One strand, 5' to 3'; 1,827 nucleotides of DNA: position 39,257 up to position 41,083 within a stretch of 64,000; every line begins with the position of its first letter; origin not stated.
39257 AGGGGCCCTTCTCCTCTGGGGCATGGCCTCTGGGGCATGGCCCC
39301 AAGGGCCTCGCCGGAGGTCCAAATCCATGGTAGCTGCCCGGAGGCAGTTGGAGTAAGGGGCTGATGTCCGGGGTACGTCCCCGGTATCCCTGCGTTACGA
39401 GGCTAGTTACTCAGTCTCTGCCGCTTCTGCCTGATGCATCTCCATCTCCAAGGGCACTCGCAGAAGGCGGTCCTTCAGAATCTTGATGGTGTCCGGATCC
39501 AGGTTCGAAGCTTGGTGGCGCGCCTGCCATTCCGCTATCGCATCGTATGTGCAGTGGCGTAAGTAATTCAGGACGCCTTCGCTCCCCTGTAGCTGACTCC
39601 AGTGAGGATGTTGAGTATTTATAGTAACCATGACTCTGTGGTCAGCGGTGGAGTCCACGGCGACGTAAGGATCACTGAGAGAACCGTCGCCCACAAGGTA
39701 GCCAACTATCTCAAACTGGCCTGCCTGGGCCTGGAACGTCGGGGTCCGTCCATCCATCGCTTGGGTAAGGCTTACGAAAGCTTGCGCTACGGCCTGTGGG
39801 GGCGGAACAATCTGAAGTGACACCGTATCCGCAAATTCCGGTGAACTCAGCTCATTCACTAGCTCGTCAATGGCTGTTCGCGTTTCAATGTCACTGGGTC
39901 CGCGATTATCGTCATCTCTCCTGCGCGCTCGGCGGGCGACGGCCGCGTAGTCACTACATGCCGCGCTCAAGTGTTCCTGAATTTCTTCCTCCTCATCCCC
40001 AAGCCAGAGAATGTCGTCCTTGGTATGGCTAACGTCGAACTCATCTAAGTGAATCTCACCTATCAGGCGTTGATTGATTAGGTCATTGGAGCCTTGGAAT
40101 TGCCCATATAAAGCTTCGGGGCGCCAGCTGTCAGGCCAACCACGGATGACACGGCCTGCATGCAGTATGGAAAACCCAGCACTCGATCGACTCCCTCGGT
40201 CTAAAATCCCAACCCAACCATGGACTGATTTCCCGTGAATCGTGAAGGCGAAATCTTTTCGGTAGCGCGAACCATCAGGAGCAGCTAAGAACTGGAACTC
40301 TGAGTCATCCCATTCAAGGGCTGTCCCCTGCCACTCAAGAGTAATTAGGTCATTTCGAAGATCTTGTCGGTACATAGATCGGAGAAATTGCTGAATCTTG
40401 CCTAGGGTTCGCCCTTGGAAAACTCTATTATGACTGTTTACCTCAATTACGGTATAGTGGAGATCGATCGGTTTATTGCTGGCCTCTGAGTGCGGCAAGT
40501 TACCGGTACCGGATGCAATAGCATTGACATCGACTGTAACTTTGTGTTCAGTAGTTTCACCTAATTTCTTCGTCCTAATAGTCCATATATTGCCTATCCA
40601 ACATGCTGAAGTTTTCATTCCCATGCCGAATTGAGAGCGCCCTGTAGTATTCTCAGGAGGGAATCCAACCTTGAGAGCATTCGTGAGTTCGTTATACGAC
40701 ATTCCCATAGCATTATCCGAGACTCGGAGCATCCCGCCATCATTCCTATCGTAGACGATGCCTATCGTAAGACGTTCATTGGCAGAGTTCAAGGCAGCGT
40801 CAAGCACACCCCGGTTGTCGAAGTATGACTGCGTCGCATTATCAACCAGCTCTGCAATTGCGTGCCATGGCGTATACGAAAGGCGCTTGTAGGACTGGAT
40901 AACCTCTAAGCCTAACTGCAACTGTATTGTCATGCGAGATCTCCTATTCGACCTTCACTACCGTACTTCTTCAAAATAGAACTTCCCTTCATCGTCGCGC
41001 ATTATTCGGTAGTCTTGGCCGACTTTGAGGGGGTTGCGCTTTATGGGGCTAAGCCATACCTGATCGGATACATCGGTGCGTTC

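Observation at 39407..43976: Candidate undescribed defence operon: PvuII-like MTase, SF2 helicase, PD-(D/E)XK nuclease, MORC ATPase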

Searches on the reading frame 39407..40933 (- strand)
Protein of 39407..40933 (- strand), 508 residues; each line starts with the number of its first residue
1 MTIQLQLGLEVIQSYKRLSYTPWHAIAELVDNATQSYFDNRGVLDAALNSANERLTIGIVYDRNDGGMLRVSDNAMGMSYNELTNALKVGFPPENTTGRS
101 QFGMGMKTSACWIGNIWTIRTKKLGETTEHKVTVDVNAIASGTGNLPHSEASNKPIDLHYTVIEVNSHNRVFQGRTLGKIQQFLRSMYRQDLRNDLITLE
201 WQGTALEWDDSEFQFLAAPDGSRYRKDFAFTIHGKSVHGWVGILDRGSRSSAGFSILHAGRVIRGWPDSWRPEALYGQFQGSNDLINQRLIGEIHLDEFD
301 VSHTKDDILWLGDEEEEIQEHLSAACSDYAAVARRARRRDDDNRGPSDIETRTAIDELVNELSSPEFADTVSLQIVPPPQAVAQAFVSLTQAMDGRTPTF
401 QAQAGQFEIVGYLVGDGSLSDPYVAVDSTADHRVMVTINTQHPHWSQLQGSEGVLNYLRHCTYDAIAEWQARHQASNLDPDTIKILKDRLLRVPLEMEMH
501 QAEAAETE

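Call 3: search_protein_families(library=pfam, proteins=[window:39407-40933:-], max_evalue=0.1)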
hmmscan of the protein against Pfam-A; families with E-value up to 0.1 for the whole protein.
window:39407-40933:- (508 aa): 2 families
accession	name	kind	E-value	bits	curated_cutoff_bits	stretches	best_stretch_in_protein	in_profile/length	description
PF13589.12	HATPase_c_3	-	8.1e-19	68.5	25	1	20-146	1-116/137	Histidine kinase-, DNA gyrase B-, and HSP90-like ATPase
PF02518.31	HATPase_c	-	0.00062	20.6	26.4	1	24-109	8-80/111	Histidine kinase-, DNA gyrase B-, and HSP90-like ATPase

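Call 4: search_protein_families(library=padloc, proteins=[window:39407-40933:-], max_evalue=0.1)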
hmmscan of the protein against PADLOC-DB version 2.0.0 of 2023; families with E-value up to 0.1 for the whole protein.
window:39407-40933:- (508 aa): 1 family
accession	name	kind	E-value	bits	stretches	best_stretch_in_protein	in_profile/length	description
PDLC02204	MzaB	-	0.00028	17.4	1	44-144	33-136/500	-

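Call 5: search_protein_families(library=ncbifam, proteins=[window:39407-40933:-], max_evalue=0.1)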
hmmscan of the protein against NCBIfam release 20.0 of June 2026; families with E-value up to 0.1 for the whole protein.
window:39407-40933:- (508 aa): 1 family
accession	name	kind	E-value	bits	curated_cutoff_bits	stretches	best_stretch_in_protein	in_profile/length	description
NF041932.1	MzaB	equivalog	0.0056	15.1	850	1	43-142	19-121/480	MZA anti-phage system associated ATPase MzaB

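Call 22: search_solved_structures(query=window:39407-40933:-, max_evalue=1)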
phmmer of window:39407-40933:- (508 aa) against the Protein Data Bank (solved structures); distinct sequences matched with E-value up to 1: 1.
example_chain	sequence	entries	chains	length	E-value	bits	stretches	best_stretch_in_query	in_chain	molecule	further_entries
2fo1_E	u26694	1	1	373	1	11.3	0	391-435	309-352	Lin-12 protein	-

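Call 25: find_homologous_proteins(query=window:39407-40933:-)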
Query window:39407-40933:- (508 aa): 1382 proteins with E <= 0.001 among 8000 candidates; the best 120 are listed.
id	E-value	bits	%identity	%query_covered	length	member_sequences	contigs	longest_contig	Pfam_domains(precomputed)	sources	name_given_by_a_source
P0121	0.0e+0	1169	100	100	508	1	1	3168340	PF13589.13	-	-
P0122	4.4e-271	918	77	100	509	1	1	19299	PF13589.13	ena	-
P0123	2.5e-270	915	77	100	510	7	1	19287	PF13589.13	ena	-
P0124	1.5e-266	903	75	100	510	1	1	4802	PF13589.13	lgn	-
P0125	1.2e-264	897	75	100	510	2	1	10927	PF13589.13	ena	-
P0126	3.0e-263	892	75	99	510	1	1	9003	PF13589.13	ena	-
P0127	7.6e-257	871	73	100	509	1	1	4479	PF13589.13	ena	-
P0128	3.0e-253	859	72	100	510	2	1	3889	PF13589.13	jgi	jgi:hypothetical protein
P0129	6.3e-251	851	72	100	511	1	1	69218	PF13589.13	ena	-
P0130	1.5e-244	830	69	99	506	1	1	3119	PF13589.13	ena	-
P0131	4.1e-244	829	69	99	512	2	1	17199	PF13589.13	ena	-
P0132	1.7e-242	824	70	100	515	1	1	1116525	PF13589.13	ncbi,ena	-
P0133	1.7e-236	804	69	95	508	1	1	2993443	PF13589.13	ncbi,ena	-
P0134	4.3e-236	803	67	99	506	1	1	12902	PF13589.13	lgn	-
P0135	3.1e-233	793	67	99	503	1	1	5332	PF13589.13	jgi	-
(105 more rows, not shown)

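Call 29: search_solved_structures(query=A2, max_evalue=1)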
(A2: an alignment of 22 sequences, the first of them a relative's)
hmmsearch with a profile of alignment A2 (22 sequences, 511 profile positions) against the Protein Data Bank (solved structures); distinct sequences matched with E-value up to 1: 67 (the best 60 are shown).
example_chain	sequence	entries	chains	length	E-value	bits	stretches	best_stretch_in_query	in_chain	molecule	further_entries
2ior_A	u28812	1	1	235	0.0077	18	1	28-132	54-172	Chaperone protein htpG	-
5in9_A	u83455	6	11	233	0.031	16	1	28-88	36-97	Endoplasmin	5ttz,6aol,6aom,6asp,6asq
1tbw_A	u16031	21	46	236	0.032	16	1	28-88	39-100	Endoplasmin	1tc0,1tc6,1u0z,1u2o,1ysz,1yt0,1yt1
7ull_A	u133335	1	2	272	0.033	15.9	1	28-88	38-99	Endoplasmin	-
4nh9_A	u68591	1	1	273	0.033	15.9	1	28-88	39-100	Endoplasmin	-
2esa_A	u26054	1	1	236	0.035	15.8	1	28-87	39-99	Endoplasmin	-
1qy8_A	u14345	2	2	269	0.035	15.8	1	28-88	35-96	Endoplasmin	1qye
1yt2_A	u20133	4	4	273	0.036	15.8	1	28-88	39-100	Endoplasmin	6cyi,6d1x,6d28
3h80_A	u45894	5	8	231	0.042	15.6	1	27-88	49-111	Heat shock protein 83-1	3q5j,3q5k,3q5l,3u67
2o1w_A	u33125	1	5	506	0.089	14.5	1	28-88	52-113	Endoplasmin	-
2o1u_A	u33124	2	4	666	0.12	14.1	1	28-88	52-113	Endoplasmin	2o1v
5uls_A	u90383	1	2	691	0.13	14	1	28-88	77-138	Endoplasmin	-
7k9r_A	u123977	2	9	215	0.2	13.4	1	27-88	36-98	Hsp90-like protein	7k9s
5nyi_A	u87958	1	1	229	0.2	13.4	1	27-89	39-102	Heat shock protein HSP 90-alpha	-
7k9u_A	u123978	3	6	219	0.2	13.3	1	27-88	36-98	Hsp90-like protein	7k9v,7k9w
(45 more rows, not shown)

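Call 42: predict_structure(alignment_id=A2)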
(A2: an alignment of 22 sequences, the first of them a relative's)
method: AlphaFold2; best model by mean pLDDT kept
length: 508 residues; sequences in the alignment: 22
mean_pLDDT: 76.1   pTM: 0.66
mean pLDDT of the five models: 76.1, 75.7, 73.7, 72.1, 70.8
residues with pLDDT >= 90: 119; 70-90: 229; 50-70: 111; < 50: 49
segments of 3 or more residues with pLDDT < 50: 91-98, 100-103, 279-285, 338-343, 373-377, 494-508
pLDDT, mean of each block of 10 residues (from residue 1): 64 69 85 85 91 93 87 93 76 48 65 90 95 85 82 94 90 79 90 91 89 80 92 94 76 85 84 68 56 91 70 91 89 64 58 76 67 50 54 73 80 75 66 79 73 75 77 56 54 46 27
secondary structure, 60 per line:
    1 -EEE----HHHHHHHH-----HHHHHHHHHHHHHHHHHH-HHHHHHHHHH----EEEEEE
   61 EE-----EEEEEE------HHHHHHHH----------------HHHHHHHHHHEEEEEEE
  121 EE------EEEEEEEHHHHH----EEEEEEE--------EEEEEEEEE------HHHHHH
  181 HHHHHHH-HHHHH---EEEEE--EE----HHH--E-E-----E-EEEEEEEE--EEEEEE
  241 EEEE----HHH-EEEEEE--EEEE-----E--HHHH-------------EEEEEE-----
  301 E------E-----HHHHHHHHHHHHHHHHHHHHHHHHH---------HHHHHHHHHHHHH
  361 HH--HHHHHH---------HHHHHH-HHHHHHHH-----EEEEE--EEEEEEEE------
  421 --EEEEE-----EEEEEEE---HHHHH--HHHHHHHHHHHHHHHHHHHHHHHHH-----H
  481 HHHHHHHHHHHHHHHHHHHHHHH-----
elements in order: E2-4 H9-16 H22-39 H41-50 E55-62 E68-73 H80-87 H104-113 E114-122 E129-135 H136-140 E145-151 E160-168 H175-187 H189-193 E197-201 E225-232 E235-244 E253-258 E261-264 H273-276 E290-295 H314-338 H348-362 H365-370 H380-385 H387-394 E400-404 E407-414 E423-427 E433-439 H443-447 H450-474 H480-503

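Call 45: fold_search(model_id=the predicted structure, library=pdb)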
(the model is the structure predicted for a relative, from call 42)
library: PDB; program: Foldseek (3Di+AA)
matches with E <= 10: 1370; with E <= 0.001: 580
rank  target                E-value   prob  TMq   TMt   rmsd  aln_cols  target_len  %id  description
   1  5ix2_B                5.4e-16  1.00  0.46  0.55   5.1       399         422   15  Crystal structure of mouse Morc3 ATPase-CW cassette in complex with AMPPNP and unmodified H3 peptide (released 2016-08-17)
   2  9cdh_B                5.4e-16  1.00  0.44  0.48   6.1       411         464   15  MORC2 PD mutant with DNA (released 2025-07-09)
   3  9cdj_B                6.1e-16  1.00  0.45  0.49   6.1       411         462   15  MORC2 ATPase with DNA (released 2025-07-09)
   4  7k7t_B                6.8e-16  1.00  0.45  0.58   5.2       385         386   15  Crystal structure of human MORC4 ATPase-CW in complex with AMPPNP (released 2020-11-11)
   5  5ix1_A                7.3e-16  1.00  0.46  0.55   5.9       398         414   14  Crystal structure of mouse Morc3 ATPase-CW cassette in complex with AMPPNP and H3K4me3 peptide (released 2016-08-17)
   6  5ix2_A                1.3e-15  1.00  0.45  0.54   5.3       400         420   14  Crystal structure of mouse Morc3 ATPase-CW cassette in complex with AMPPNP and unmodified H3 peptide (released 2016-08-17)
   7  5ix1_B                1.3e-15  1.00  0.44  0.52   7.2       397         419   15  Crystal structure of mouse Morc3 ATPase-CW cassette in complex with AMPPNP and H3K4me3 peptide (released 2016-08-17)
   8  8ffv_A                2.1e-15  1.00  0.41  0.34  22.0       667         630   12  Cryo-EM structure of the GR-Hsp90-FKBP52 complex (released 2023-11-01)
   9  6o1e                  2.2e-15  1.00  0.42  0.49   6.0       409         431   13  The crystal structure of human MORC3 ATPase-CW in complex with AMPPNP (released 2019-03-20)
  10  9cdh_A                2.5e-15  1.00  0.43  0.47  14.2       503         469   15  MORC2 PD mutant with DNA (released 2025-07-09)
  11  7k7t_A                3.1e-15  1.00  0.46  0.58   4.7       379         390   14  Crystal structure of human MORC4 ATPase-CW in complex with AMPPNP (released 2020-11-11)
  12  7zub_B                4.4e-15  1.00  0.41  0.34  24.3       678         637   12  Cryo-EM structure of the indirubin-bound Hsp90-XAP2-AHR complex (released 2022-11-23)
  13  5tvw_B                4.7e-15  1.00  0.43  0.37  21.5       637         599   10  Crystal structure of mitochondrial Hsp90 (TRAP1) with ATP in absence of Mg, hemi-hydrolyzed (released 2018-03-14)
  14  8ffw_B                5.0e-15  1.00  0.40  0.33  22.2       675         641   12  Cryo-EM structure of the GR-Hsp90-FKBP51 complex (released 2023-11-01)
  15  5fwk_B                5.9e-15  1.00  0.38  0.32  22.0       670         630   12  Atomic cryoEM structure of Hsp90-Cdc37-Cdk4 complex (released 2016-07-06)
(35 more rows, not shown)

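Call 58: search_dna_similar(query=window:39407-40933:-, collection=plasmids, mode=protein, max_rows=25)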
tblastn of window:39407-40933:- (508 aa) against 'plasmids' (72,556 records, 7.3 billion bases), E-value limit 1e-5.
Records with a match: 4; places in all: 4; records where one place covers at least 80% of the query: 0.
Best place of each record, by identity: <60% 4.
By first word of the organism name: Hymenobacter 1; Rathayibacter 1; Pseudosulfitobacter 1; Ruegeria 1.
By predicted mobility (MOB-suite, as given by PLSDB): non-mobilizable 3; conjugative 1.
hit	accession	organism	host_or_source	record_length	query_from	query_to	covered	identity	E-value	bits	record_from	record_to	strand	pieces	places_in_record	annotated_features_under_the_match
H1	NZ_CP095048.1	Hymenobacter cellulosilyticus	single cell,air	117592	2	325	64%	31.3%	1e-41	166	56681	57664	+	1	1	ATP-binding protein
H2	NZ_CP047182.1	Rathayibacter festucae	Androsace koso-poljanskii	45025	3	310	61%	31.6%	7e-37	152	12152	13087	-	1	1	ATP-binding protein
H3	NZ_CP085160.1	Pseudosulfitobacter sp. DSM 107133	cell culture,Seawater from the North ...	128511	11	306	58%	23.9%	5e-10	70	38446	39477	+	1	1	ATP-binding protein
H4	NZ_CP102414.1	Ruegeria sp. YS9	seaweed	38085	11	306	58%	23.7%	2e-9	68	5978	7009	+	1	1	ATP-binding protein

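Call 60: get_annotated_region(hit=H1, flank=7000)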
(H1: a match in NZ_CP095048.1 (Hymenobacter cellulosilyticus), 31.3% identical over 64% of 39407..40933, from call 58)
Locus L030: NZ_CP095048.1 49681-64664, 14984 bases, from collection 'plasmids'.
description: Hymenobacter cellulosilyticus strain 5116 S-3 plasmid unnamed2, complete sequence
organism: Hymenobacter cellulosilyticus (NCBI taxid 2932248)
taxonomy: Bacteria; Bacteroidota; Cytophagia; Cytophagales; Hymenobacteraceae; Hymenobacter; Hymenobacter cellulosilyticus
host: -; source: single cell,air; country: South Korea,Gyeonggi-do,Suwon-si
typing (MOB-suite, as given by PLSDB): non-mobilizable
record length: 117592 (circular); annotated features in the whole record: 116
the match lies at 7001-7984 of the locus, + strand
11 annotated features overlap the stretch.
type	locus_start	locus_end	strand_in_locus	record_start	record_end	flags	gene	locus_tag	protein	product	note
CDS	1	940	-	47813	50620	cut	-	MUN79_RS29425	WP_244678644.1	DEAD/DEAH box helicase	-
CDS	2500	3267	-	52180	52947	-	-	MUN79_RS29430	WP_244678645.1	hypothetical protein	-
CDS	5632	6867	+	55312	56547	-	dcm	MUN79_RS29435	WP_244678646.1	DNA (cytosine-5-)-methyltransferase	GO:0006304 - DNA modification [Evidence IEA]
CDS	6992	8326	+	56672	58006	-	-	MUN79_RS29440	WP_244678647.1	ATP-binding protein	-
CDS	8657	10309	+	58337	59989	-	-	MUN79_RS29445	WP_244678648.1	Z1 domain-containing protein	-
CDS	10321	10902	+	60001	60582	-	-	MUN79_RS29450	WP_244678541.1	hypothetical protein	-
CDS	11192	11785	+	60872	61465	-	-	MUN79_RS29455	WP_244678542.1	HNH endonuclease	-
CDS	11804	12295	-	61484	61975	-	-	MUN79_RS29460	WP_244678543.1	HEPN domain-containing protein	-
CDS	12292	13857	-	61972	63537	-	-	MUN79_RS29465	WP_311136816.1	DUF262 domain-containing protein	-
CDS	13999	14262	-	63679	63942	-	-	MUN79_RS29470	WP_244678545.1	hypothetical protein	-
CDS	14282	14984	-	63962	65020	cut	-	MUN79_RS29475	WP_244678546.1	tyrosine-type recombinase/integrase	GO:0015074 - DNA integration [Evidence IEA]; GO:0006310 - DNA recombination [Evidence IEA]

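Call 61: get_annotated_region(hit=H2, flank=7000)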
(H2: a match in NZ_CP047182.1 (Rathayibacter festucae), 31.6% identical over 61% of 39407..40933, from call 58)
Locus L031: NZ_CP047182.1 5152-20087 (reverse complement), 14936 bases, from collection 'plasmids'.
description: Rathayibacter festucae strain VKM Ac-2802 plasmid unnamed2, complete sequence
organism: Rathayibacter festucae (NCBI taxid 110937)
taxonomy: Bacteria; Actinomycetota; Actinomycetes; Micrococcales; Microbacteriaceae; Rathayibacter; Rathayibacter festucae
host: -; source: Androsace koso-poljanskii; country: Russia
typing (MOB-suite, as given by PLSDB): non-mobilizable
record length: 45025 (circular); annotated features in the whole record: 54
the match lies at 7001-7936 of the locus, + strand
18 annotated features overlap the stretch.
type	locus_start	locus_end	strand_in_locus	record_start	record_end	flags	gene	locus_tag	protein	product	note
CDS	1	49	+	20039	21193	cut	-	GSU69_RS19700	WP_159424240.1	histidine kinase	GO:0000160 - phosphorelay signal transduction system [Evidence IEA]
CDS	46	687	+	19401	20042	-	-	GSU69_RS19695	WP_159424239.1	response regulator transcription factor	GO:0000160 - phosphorelay signal transduction system [Evidence IEA]; GO:0006355 - regulation of DNA-templated ...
CDS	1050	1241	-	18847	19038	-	-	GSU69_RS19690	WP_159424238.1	hypothetical protein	-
CDS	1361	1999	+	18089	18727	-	-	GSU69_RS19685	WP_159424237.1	DUF4232 domain-containing protein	-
CDS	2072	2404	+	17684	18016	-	-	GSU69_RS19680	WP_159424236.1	hypothetical protein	-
CDS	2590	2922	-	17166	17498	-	-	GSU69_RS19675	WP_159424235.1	hypothetical protein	-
CDS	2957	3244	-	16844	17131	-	-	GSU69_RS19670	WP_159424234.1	hypothetical protein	-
CDS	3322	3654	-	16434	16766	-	-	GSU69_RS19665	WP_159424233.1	hypothetical protein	-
CDS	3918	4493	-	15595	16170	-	-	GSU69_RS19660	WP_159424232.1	CHAP domain-containing protein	-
CDS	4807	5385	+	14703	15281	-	-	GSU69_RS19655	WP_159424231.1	recombinase family protein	GO:0006310 - DNA recombination [Evidence IEA]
CDS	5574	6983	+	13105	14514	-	dcm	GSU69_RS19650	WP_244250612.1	DNA (cytosine-5-)-methyltransferase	GO:0006304 - DNA modification [Evidence IEA]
CDS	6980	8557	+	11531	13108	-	-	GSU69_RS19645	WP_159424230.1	ATP-binding protein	-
CDS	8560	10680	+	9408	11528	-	-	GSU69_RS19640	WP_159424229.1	Z1 domain-containing protein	-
CDS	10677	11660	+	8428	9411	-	-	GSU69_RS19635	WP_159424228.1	PD-(D/E)XK motif protein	-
CDS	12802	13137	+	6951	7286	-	-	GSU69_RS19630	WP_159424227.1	Lsr2 family protein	-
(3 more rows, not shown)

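Call 76: search_dna_similar(query=window:39407-40933:-, collection=phages, mode=protein, max_rows=10)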
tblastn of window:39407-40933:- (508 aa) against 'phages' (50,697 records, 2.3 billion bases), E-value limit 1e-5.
No match.
